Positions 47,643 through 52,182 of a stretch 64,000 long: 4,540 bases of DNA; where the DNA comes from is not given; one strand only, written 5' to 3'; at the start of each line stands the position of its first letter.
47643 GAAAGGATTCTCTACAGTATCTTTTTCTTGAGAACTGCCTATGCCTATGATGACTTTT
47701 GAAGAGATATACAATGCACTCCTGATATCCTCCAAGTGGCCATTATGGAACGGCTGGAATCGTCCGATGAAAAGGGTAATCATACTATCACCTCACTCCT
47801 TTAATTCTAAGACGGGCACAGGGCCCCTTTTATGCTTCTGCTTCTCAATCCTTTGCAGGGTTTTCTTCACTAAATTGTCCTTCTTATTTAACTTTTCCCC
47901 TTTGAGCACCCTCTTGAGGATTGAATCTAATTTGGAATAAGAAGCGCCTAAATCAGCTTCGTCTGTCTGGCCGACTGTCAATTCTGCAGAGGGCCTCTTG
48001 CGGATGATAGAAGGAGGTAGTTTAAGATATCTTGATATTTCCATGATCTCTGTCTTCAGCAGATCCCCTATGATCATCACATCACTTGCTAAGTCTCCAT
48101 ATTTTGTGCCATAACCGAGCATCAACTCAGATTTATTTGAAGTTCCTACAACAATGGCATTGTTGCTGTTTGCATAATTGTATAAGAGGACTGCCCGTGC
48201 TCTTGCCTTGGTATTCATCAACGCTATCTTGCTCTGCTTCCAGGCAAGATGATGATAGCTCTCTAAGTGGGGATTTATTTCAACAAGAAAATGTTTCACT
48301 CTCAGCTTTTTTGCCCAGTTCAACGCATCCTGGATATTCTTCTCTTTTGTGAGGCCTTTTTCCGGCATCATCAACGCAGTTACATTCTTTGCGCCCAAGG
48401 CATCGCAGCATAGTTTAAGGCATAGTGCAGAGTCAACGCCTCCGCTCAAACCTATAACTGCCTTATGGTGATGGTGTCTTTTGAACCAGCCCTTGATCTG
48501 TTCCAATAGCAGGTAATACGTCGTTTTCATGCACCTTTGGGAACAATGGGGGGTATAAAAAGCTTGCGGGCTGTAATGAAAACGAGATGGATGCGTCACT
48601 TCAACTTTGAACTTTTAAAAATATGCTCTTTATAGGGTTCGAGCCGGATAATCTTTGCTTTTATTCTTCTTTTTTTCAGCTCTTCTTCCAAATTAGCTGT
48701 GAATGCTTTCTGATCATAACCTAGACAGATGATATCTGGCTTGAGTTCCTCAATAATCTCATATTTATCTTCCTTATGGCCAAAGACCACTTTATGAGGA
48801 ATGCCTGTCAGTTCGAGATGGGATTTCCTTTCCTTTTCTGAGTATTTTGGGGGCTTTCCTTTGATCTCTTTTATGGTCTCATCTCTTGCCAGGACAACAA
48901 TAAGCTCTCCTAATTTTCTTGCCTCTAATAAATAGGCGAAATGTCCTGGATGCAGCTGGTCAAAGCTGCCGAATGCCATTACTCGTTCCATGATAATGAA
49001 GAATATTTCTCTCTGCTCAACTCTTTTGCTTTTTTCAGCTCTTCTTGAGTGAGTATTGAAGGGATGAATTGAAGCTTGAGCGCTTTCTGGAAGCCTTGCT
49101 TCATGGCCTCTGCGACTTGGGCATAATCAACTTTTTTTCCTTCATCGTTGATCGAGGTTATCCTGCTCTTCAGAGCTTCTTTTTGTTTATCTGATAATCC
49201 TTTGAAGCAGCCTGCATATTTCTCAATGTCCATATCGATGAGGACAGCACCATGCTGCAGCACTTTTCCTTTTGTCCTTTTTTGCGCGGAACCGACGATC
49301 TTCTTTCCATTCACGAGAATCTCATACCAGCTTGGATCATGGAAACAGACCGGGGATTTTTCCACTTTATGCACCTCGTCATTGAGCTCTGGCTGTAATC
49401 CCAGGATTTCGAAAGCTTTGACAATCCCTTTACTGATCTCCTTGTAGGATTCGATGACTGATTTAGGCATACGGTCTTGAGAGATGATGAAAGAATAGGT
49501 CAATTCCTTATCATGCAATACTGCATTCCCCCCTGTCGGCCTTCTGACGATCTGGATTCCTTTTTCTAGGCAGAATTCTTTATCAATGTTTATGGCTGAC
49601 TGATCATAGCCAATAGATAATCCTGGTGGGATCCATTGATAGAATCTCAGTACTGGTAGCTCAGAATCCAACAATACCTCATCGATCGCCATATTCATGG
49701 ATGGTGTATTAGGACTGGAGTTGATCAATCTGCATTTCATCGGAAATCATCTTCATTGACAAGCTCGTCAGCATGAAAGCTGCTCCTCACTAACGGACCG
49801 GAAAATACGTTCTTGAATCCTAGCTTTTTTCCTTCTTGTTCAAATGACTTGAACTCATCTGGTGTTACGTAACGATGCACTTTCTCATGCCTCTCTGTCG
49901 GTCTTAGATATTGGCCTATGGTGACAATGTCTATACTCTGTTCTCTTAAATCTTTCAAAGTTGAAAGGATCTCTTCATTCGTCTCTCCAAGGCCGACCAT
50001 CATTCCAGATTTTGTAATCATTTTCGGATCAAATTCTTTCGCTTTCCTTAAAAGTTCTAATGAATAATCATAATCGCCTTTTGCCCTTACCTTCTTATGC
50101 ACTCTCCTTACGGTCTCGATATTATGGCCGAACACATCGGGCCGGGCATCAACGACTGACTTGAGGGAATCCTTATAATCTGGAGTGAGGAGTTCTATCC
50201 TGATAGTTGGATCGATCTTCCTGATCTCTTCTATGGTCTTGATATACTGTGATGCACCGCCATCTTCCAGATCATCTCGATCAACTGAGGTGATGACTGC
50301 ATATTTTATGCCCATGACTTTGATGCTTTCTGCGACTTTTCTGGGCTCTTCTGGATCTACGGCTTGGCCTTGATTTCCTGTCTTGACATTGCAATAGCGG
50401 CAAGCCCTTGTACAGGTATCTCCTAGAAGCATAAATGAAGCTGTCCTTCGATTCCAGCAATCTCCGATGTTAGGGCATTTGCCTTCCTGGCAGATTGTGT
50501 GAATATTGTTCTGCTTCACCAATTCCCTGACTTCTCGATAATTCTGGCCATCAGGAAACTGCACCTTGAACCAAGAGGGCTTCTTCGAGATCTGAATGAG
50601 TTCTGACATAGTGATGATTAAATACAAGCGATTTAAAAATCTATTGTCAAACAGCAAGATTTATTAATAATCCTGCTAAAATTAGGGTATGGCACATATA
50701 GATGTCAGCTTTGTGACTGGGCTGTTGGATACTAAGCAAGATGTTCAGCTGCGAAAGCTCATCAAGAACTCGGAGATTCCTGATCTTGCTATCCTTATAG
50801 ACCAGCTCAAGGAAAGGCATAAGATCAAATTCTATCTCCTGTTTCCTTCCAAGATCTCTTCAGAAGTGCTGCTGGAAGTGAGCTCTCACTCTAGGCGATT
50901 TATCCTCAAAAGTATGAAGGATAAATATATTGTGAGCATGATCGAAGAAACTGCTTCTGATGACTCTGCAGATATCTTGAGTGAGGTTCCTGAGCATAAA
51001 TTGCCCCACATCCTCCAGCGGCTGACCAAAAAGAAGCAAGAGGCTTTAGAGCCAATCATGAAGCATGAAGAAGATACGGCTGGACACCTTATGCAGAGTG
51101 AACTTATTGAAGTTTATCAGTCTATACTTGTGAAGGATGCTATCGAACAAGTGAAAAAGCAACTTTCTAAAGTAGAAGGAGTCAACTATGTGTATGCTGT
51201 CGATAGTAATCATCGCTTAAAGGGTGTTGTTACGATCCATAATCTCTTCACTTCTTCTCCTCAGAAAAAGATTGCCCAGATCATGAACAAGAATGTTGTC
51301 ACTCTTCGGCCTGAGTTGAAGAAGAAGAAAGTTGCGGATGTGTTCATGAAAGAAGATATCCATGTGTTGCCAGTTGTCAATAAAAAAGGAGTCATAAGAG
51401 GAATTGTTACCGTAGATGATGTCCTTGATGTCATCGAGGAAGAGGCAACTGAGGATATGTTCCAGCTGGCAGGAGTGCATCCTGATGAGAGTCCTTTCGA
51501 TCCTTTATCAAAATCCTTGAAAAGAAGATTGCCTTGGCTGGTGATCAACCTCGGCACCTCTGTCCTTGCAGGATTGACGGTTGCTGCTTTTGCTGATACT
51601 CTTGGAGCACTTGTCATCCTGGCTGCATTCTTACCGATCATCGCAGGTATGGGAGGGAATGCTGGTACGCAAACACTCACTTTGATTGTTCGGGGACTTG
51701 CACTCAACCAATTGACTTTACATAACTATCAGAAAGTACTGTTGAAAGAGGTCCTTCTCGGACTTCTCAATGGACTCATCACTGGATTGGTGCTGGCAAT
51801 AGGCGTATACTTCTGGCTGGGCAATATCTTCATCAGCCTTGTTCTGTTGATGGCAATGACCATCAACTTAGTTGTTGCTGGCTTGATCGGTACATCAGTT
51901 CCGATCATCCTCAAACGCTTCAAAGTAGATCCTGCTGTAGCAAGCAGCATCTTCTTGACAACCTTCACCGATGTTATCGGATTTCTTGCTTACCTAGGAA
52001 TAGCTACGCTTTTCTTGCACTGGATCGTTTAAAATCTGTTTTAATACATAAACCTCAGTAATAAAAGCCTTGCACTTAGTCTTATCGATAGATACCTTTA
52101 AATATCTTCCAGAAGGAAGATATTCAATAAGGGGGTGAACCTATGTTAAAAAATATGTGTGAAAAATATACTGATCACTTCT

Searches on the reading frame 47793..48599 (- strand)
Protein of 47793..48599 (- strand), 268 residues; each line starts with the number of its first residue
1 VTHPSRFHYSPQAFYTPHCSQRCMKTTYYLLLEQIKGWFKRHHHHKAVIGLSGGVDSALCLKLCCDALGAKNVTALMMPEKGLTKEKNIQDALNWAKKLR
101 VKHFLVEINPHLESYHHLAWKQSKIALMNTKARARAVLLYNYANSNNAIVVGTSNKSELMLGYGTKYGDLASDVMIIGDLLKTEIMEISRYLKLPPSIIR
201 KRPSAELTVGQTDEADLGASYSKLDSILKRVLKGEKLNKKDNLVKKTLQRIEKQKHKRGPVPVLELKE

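Call 31: search_protein_families(library=pfam, proteins=[window:47793-48599:-], max_evalue=0.001)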
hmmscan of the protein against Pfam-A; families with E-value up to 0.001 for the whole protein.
window:47793-48599:- (268 aa): 2 families
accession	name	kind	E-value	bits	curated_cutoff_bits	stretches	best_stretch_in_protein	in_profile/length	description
PF02540.23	NAD_synthase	-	6.9e-69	232.1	21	1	34-258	8-239/242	NAD synthase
PF06508.19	QueC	-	0.00011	22.2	22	1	46-149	1-99/210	Queuosine biosynthesis protein QueC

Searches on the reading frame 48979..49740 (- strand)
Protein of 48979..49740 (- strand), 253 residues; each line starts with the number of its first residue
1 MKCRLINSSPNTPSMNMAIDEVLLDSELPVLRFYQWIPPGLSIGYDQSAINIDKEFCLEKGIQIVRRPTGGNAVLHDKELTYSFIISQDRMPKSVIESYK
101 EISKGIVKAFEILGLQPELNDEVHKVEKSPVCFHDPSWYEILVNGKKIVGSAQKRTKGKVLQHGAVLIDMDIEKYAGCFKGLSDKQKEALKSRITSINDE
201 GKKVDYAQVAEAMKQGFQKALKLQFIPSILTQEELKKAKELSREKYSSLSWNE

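Call 31: search_protein_families(library=pfam, proteins=[window:48979-49740:-], max_evalue=0.001)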
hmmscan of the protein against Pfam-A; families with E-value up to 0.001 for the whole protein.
window:48979-49740:- (253 aa): 2 families
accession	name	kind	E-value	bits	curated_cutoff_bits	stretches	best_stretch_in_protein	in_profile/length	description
PF21948.1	LplA-B_cat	-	5.9e-42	144.3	27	1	13-218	2-200/200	Lipoyl protein ligase A/B catalytic domain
PF03099.24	BPL_LplA_LipB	-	1e-19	71.2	21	1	59-171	23-133/133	Biotin/lipoate A/B protein ligase family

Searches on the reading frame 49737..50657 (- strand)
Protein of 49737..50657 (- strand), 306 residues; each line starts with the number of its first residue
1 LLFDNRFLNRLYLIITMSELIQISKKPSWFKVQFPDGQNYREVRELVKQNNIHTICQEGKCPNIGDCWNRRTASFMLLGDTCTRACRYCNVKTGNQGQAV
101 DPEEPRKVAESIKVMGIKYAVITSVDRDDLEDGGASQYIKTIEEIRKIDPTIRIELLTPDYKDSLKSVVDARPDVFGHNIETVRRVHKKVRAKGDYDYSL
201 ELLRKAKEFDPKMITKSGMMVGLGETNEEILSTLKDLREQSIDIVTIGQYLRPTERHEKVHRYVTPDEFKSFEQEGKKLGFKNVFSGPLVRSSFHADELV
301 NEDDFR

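Call 31: search_protein_families(library=pfam, proteins=[window:49737-50657:-], max_evalue=0.001)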
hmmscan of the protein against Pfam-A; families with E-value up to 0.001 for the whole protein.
window:49737-50657:- (306 aa): 2 families
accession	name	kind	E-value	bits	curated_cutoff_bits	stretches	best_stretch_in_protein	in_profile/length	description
PF04055.27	Radical_SAM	-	1.8e-23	83.9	29.5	1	78-237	3-166/166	Radical SAM superfamily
PF16881.10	LIAS_N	-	1.6e-06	28.9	27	1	25-61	60-96/96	N-terminal domain of lipoyl synthase of Radical_SAM family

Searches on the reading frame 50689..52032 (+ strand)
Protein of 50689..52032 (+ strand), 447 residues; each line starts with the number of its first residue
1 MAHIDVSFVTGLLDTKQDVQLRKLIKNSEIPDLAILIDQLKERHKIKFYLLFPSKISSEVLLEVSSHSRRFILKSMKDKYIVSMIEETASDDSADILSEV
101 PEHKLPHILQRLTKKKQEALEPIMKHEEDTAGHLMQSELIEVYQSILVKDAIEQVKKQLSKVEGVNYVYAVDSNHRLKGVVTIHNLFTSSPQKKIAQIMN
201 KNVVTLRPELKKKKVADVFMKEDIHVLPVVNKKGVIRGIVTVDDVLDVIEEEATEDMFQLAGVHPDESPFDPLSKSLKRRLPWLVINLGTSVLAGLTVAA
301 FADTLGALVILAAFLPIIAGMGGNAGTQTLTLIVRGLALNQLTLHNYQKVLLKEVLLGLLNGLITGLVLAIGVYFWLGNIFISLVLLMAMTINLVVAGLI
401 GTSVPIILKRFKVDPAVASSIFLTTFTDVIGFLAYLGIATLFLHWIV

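Call 31: search_protein_families(library=pfam, proteins=[window:50689-52032:+], max_evalue=0.001)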
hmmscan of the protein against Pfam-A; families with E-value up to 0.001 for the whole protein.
window:50689-52032:+ (447 aa): 3 families
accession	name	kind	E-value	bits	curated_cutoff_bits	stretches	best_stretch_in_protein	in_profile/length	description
PF01769.21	MgtE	-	9e-37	126.6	27.6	1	315-438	1-125/125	Divalent cation transporter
PF00571.33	CBS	-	2.1e-16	60.4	24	1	195-250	1-56/57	CBS domain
PF03448.22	MgtE_N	-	3.5e-16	60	25.9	1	31-129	4-102/102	MgtE intracellular N domain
